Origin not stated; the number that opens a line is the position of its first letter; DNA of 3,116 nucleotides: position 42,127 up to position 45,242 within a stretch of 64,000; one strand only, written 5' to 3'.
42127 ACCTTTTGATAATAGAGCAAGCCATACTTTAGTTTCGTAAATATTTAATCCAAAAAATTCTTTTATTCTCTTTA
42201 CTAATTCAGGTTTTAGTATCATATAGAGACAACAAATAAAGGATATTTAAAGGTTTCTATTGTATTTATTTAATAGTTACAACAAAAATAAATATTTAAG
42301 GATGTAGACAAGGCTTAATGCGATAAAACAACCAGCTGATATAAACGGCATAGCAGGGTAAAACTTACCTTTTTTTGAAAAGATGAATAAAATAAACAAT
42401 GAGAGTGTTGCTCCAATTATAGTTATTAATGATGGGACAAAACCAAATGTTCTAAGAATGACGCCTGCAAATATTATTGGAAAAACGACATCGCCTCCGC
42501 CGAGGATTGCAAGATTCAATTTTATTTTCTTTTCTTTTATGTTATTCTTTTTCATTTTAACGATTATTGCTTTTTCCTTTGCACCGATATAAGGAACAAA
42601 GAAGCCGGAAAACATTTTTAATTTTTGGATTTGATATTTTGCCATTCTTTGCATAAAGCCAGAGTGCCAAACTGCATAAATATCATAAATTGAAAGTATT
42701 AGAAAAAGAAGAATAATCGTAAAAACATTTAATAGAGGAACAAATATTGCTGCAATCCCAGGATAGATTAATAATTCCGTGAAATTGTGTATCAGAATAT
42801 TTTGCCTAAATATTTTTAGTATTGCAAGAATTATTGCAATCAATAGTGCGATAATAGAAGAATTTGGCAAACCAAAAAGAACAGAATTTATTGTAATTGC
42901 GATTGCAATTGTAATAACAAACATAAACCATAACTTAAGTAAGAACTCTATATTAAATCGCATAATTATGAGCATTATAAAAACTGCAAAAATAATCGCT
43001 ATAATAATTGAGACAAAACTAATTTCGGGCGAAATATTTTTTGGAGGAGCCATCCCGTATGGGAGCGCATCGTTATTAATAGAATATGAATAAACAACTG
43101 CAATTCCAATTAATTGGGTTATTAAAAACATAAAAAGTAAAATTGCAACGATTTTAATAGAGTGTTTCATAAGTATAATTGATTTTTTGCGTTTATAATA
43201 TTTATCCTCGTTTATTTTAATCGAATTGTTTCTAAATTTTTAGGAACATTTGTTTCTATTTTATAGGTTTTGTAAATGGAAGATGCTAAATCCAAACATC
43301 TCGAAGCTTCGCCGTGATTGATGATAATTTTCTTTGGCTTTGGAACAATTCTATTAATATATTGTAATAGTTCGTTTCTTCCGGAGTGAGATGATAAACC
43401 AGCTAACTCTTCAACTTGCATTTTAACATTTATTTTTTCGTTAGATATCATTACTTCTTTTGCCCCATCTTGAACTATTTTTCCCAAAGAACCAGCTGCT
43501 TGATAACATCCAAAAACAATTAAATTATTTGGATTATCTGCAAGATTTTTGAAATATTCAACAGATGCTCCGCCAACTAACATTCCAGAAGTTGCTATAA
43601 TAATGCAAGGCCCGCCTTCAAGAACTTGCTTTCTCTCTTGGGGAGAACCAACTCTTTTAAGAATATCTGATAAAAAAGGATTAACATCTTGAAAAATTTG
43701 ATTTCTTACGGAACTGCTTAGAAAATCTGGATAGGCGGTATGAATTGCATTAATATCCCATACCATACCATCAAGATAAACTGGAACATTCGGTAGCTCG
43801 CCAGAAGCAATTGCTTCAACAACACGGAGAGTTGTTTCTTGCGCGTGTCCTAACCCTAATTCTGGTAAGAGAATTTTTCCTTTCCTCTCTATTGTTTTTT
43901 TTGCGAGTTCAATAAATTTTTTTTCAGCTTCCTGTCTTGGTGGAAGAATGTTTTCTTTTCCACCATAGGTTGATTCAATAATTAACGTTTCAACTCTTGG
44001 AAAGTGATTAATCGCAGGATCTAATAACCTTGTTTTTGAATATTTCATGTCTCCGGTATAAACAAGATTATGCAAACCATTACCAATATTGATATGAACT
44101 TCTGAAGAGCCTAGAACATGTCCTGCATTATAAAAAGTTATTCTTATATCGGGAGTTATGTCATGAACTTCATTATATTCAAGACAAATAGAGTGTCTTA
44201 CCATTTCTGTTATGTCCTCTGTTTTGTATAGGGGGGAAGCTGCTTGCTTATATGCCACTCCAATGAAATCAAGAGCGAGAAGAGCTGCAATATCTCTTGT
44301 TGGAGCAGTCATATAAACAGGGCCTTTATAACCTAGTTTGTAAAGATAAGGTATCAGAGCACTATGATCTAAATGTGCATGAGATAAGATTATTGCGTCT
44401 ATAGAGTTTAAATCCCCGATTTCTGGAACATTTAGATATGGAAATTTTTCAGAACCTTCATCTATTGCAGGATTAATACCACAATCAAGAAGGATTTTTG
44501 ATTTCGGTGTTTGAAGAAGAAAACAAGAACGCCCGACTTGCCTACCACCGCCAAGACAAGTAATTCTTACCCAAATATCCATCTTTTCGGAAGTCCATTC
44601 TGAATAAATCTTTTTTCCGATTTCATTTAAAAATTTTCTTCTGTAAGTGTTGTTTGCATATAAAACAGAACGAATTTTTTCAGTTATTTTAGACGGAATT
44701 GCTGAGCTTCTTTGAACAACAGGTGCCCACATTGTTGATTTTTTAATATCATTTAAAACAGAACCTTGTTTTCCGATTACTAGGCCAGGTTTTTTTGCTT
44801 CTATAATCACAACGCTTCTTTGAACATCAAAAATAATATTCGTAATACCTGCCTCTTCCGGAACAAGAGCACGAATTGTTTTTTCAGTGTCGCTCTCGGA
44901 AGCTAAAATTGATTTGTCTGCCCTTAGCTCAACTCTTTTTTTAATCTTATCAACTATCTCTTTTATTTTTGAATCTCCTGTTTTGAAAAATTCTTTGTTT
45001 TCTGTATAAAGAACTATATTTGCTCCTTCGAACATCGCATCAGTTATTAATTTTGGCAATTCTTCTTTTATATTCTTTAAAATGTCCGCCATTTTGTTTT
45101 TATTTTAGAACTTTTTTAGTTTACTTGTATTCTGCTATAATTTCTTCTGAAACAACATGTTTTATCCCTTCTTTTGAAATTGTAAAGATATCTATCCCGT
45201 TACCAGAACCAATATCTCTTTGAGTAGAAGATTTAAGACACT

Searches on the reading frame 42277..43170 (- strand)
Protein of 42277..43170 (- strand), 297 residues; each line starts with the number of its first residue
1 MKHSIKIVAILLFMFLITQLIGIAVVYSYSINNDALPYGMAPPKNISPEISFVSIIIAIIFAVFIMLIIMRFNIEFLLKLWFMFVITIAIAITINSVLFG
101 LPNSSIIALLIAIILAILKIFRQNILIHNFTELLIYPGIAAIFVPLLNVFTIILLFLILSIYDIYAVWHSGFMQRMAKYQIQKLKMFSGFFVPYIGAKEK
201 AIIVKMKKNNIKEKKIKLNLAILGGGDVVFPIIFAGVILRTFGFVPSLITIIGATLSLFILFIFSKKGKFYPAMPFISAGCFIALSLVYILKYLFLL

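Call 3: search_protein_families(library=pfam, proteins=[window:42277-43170:-], max_evalue=0.01)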
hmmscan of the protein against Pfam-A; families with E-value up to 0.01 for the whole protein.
window:42277-43170:- (297 aa): 1 family
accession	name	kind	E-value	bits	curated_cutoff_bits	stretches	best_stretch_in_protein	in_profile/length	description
PF06550.16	SPP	-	1.2e-09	38.5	23.9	1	14-284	3-273/283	Signal-peptide peptidase, presenilin aspartyl protease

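Call 4: search_protein_families(library=ncbifam, proteins=[window:42277-43170:-], max_evalue=0.01)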
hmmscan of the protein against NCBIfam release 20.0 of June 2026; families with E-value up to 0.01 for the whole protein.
window:42277-43170:- (297 aa): 1 family
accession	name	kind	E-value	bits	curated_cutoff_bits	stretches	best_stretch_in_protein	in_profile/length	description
NF041679.1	IMP_arch_presen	equivalog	2e-16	60.4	125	1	12-283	3-274/281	presenilin family intramembrane aspartyl protease PSH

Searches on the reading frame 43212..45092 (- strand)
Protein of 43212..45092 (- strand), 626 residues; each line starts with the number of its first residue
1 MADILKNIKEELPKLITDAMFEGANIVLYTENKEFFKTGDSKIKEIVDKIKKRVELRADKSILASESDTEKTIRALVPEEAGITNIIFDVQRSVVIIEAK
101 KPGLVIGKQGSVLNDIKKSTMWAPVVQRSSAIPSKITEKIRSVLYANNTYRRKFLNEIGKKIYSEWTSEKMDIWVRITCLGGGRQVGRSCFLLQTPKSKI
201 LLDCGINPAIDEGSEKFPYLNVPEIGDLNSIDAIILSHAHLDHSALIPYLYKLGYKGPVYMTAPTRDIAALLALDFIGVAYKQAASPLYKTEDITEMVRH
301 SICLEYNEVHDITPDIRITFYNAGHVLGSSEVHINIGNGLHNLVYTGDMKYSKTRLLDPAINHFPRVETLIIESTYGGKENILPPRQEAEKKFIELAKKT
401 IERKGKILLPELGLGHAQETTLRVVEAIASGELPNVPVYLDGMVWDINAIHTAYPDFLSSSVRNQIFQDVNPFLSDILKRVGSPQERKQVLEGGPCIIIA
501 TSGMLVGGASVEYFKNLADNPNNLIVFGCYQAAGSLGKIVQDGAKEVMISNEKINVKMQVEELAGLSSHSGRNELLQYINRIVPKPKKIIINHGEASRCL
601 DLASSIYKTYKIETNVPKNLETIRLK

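Call 3: search_protein_families(library=pfam, proteins=[window:43212-45092:-], max_evalue=0.01)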
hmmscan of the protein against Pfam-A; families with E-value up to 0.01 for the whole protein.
window:43212-45092:- (626 aa): 8 families
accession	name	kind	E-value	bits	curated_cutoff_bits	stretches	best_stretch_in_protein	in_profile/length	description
PF10996.14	Beta-Casp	-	1.9e-24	86.9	27.7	1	426-538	10-118/120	Beta-Casp domain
PF07521.17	RMMBL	-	3.1e-16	59.6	21.6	1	554-617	2-63/63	Zn-dependent metallo-hydrolase RNA specificity domain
PF16661.11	Lactamase_B_6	-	8.2e-16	58.4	27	1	192-360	1-173/193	Metallo-beta-lactamase superfamily domain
PF17214.9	KH_TffA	-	6.3e-15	55.4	22.6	1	3-63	6-68/68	Transcription termination factor FttA, KH domain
PF00753.33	Lactamase_B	-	3.7e-10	40.5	22.7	1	186-360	4-161/196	Metallo-beta-lactamase superfamily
PF12706.13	Lactamase_B_2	-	1.1e-08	35.4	27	1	199-376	2-166/200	Beta-lactamase superfamily domain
PF07650.23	KH_2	-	0.00018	21.7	22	1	79-118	11-52/78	KH domain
PF13483.12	Lactamase_B_3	-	0.0026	18.2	24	1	186-246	5-52/160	Beta-lactamase superfamily domain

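Call 4: search_protein_families(library=ncbifam, proteins=[window:43212-45092:-], max_evalue=0.01)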
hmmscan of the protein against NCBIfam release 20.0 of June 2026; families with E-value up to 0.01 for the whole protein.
window:43212-45092:- (626 aa): 11 families
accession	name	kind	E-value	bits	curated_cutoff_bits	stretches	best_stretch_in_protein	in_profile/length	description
TIGR03675.1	arCOG00543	equivalog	7e-246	817.4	580.2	1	3-625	3-630/631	beta-CASP ribonuclease aCPSF1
NF045584.1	cas14_MBL_CASP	equivalog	7.5e-92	308.6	800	1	175-618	1-433/612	type VII CRISPR-associated protein Cas14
TIGR04122.1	Xnuc_lig_assoc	equivalog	5.1e-09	35.4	325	1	305-448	68-200/326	ligase-associated DNA damage response exonuclease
TIGR00649.1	MG423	subfamily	8.7e-08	31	400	1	175-390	1-207/546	RNase J family beta-CASP ribonuclease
NF047419.1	RNase_J1_RnjA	exception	9.6e-06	24.6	820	1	175-356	2-165/549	ribonuclease J1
NF008887.0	PRK11921.1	equivalog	0.0014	17.6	635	1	226-265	67-106/396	anaerobic nitric oxide reductase flavorubredoxin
NF000801.0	PRK00055.1-3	equivalog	0.002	17.2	252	0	189-245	21-68/307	ribonuclease Z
NF012229.1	bla_class_B_core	domain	0.0025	18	100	1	184-270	11-89/139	metallo-beta-lactamase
NF001911.0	PRK00685.1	equivalog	0.0048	16.4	144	0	186-244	6-54/228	metal-dependent hydrolase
NF033105.1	bla_subclass_B3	equivalog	0.0056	16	240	0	189-249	24-80/257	subclass B3 metallo-beta-lactamase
NF053552.1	prodigi_MAP_PigD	equivalog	0.0061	14.9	950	0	25-71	4-50/807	prodigiosin MAP biosynthesis protein PigD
